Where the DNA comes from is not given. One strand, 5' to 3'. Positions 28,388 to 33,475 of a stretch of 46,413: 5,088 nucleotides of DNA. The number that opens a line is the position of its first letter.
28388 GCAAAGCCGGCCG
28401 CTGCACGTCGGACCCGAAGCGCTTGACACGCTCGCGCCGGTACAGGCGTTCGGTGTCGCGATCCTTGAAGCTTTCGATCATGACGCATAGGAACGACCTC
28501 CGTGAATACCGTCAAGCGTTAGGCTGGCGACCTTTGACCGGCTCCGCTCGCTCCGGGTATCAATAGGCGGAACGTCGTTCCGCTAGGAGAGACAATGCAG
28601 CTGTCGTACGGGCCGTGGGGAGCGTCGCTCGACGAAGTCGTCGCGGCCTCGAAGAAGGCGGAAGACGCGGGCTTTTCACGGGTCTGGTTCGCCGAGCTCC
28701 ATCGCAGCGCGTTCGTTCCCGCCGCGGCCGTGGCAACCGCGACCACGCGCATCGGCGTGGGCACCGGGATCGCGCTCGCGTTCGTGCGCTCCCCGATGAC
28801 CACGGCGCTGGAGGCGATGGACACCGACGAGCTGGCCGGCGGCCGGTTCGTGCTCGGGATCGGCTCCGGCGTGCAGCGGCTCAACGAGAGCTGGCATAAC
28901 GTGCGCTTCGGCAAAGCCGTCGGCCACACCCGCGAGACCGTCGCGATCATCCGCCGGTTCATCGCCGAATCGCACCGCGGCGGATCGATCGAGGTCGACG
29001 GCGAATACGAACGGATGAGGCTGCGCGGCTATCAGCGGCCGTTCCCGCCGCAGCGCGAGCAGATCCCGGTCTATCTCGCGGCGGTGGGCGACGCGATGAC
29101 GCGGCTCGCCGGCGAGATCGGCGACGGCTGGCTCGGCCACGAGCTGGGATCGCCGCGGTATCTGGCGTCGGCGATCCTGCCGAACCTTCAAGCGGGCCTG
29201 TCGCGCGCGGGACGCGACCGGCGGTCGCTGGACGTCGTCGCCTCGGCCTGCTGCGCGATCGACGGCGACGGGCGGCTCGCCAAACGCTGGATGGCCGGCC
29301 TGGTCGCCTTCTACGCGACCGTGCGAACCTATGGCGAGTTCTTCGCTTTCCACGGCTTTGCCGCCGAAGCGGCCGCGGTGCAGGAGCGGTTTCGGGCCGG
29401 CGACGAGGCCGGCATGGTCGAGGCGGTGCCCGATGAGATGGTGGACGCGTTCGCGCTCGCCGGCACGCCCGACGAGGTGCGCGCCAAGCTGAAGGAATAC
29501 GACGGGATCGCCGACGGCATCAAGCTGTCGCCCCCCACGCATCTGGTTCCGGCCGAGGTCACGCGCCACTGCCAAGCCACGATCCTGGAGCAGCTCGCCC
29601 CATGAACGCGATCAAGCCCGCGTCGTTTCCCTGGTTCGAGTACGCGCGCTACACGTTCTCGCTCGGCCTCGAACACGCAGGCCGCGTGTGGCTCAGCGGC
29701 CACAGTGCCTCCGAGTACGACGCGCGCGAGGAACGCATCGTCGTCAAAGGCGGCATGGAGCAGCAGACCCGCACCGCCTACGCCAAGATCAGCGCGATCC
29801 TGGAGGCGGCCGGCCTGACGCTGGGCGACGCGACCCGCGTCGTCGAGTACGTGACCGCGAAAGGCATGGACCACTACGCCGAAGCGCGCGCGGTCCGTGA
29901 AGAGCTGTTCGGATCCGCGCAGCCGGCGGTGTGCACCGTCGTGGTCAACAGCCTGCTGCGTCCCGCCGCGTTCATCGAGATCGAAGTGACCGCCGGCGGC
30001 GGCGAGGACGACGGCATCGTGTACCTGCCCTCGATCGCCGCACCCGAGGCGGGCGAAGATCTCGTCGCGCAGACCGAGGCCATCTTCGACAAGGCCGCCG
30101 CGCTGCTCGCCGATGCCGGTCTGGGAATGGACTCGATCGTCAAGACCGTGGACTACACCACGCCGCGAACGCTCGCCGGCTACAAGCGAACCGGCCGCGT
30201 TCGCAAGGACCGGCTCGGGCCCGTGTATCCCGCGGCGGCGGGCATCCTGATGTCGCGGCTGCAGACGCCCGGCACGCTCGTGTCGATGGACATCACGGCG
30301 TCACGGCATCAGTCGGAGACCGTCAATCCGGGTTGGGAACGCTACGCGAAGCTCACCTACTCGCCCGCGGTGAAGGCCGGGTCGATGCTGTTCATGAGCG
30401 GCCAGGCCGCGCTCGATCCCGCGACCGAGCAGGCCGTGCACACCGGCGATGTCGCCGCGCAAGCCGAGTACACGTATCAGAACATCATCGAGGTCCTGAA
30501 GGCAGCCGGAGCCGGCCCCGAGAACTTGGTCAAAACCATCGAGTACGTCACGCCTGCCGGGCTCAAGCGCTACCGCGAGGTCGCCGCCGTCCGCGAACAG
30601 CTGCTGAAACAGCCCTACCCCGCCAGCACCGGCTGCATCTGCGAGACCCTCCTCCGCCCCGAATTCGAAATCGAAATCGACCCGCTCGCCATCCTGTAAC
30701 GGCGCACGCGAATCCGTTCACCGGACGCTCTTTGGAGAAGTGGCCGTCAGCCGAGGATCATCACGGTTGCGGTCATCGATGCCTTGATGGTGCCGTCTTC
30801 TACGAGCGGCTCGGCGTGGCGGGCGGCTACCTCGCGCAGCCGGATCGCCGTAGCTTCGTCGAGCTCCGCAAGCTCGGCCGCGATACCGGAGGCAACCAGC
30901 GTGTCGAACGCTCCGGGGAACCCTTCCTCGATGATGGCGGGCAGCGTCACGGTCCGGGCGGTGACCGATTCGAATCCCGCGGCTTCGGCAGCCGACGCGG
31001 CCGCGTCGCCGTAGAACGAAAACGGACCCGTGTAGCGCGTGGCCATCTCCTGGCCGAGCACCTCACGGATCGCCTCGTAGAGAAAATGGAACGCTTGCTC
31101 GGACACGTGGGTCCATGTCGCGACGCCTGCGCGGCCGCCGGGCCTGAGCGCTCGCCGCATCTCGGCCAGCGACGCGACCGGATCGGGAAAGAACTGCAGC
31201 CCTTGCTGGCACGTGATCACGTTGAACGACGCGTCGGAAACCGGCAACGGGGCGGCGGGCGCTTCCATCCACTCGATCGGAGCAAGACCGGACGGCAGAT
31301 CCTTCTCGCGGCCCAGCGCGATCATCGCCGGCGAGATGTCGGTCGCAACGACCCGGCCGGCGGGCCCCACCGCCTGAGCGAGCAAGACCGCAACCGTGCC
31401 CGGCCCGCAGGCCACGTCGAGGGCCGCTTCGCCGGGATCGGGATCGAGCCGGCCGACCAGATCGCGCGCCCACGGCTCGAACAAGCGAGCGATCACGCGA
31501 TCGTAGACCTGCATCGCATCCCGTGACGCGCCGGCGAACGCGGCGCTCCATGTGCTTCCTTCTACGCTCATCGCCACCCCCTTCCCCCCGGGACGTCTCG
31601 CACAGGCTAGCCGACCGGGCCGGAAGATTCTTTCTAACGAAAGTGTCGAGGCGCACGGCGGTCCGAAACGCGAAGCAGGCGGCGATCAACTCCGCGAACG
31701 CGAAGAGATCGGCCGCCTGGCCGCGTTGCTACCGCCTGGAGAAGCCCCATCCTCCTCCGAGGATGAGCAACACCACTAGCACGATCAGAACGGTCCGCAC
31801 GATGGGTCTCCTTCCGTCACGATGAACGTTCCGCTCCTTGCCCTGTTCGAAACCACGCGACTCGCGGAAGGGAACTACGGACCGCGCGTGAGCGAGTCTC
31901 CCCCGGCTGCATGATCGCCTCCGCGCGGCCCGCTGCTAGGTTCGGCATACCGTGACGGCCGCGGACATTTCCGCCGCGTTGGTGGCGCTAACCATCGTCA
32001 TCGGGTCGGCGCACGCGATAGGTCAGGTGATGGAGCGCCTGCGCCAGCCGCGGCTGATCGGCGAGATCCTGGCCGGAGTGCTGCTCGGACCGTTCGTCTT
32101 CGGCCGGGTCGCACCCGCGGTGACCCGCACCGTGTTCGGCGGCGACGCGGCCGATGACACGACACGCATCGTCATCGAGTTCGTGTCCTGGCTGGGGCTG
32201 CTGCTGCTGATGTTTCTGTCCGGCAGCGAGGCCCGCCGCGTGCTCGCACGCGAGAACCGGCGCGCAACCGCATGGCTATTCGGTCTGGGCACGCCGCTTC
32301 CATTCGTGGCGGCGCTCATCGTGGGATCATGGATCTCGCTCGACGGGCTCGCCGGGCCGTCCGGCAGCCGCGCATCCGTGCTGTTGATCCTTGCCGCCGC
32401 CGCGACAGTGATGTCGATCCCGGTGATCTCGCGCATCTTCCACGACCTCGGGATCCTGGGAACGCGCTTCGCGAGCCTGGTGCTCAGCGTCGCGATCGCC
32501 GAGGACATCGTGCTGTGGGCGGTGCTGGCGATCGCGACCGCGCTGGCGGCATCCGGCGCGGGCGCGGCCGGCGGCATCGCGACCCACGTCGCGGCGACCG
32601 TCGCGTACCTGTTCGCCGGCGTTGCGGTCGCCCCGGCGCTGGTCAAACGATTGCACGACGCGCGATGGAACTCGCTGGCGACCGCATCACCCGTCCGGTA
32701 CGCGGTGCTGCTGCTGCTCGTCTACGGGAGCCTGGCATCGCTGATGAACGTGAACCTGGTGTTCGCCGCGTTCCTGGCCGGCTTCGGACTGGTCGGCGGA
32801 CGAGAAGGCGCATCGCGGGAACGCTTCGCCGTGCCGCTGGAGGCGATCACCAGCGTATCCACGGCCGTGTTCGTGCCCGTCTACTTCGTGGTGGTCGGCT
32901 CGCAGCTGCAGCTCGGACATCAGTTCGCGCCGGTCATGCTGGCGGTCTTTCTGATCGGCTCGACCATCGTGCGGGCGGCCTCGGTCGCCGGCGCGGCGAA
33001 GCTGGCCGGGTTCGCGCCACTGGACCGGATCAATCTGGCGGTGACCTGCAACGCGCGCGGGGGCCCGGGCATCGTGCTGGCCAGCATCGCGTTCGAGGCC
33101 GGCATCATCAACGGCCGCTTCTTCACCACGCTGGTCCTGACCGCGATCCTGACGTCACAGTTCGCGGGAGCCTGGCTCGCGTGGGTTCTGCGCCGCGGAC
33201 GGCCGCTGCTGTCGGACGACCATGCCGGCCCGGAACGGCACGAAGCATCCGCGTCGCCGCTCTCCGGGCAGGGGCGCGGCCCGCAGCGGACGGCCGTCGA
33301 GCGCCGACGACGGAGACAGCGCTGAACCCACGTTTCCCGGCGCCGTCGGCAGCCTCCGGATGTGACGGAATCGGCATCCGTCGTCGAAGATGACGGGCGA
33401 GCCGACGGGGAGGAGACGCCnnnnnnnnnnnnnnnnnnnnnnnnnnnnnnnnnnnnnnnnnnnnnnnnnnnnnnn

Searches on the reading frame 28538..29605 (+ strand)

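Call 56: search_protein_families(library=pfam, proteins=[window:28538-29605:+], max_evalue=0.00001)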
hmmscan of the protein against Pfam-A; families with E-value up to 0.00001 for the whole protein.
window:28538-29605:+ (355 aa): 1 family
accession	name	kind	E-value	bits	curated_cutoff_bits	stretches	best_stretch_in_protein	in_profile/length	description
PF00296.26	Bac_luciferase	-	7e-71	239.6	27.9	1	23-322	16-308/314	Luciferase-like monooxygenase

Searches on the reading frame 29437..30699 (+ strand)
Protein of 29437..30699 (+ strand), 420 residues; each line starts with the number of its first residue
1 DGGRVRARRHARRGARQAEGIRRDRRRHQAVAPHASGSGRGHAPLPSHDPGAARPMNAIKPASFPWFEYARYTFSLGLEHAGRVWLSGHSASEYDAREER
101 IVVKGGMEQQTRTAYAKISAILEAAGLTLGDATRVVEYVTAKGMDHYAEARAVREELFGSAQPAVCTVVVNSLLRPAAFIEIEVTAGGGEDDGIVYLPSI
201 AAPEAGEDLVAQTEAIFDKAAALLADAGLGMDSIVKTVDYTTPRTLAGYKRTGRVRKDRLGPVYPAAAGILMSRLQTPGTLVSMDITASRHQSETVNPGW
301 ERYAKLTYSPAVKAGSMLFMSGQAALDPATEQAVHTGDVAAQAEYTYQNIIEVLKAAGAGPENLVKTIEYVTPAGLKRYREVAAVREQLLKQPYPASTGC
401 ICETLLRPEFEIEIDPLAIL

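Call 56: search_protein_families(library=pfam, proteins=[window:29437-30699:+], max_evalue=0.00001)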
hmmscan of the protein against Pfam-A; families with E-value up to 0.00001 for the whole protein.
window:29437-30699:+ (420 aa): 1 family
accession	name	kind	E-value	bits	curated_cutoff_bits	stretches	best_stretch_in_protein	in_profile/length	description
PF01042.26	Ribonuc_L-PSP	-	3.2e-42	143.8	27.3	2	305-419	8-120/121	Endoribonuclease L-PSP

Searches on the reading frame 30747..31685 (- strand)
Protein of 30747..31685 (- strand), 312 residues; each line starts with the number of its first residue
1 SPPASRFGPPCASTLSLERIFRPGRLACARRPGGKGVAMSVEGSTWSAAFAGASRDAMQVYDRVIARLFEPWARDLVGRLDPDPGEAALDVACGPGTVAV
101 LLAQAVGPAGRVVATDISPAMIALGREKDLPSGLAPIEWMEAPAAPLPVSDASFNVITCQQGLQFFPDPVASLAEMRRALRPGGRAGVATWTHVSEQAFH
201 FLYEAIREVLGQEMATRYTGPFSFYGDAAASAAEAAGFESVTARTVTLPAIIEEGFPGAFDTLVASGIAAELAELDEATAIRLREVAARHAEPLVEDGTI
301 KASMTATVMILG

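Call 56: search_protein_families(library=pfam, proteins=[window:30747-31685:-], max_evalue=0.00001)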
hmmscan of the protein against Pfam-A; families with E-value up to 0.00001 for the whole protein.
window:30747-31685:- (312 aa): 6 families
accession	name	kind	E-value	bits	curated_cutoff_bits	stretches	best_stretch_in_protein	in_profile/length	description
PF01209.24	Ubie_methyltran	-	3.1e-23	82.8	20.1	1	71-208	34-171/233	ubiE/COQ5 methyltransferase family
PF13649.12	Methyltransf_25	-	1.5e-21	77.3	27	1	89-184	2-97/97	Methyltransferase domain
PF08241.18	Methyltransf_11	-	9.6e-21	74.7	21.2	1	89-185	1-92/95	Methyltransferase domain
PF13847.12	Methyltransf_31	-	5.9e-17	62.1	27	1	83-197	2-118/145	Methyltransferase domain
PF08242.18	Methyltransf_12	-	1.3e-15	58.4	30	1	89-185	1-97/98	Methyltransferase domain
PF13489.12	Methyltransf_23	-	2.3e-11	44.1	27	1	75-241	11-162/164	Methyltransferase domain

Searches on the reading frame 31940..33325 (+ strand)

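Call 56: search_protein_families(library=pfam, proteins=[window:31940-33325:+], max_evalue=0.00001)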
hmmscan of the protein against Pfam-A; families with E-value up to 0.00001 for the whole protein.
window:31940-33325:+ (461 aa): 1 family
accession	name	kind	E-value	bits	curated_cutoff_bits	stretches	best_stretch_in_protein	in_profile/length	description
PF00999.27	Na_H_Exchanger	-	1.3e-40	139.9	26.2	1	27-418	9-374/375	Sodium/hydrogen exchanger, transmembrane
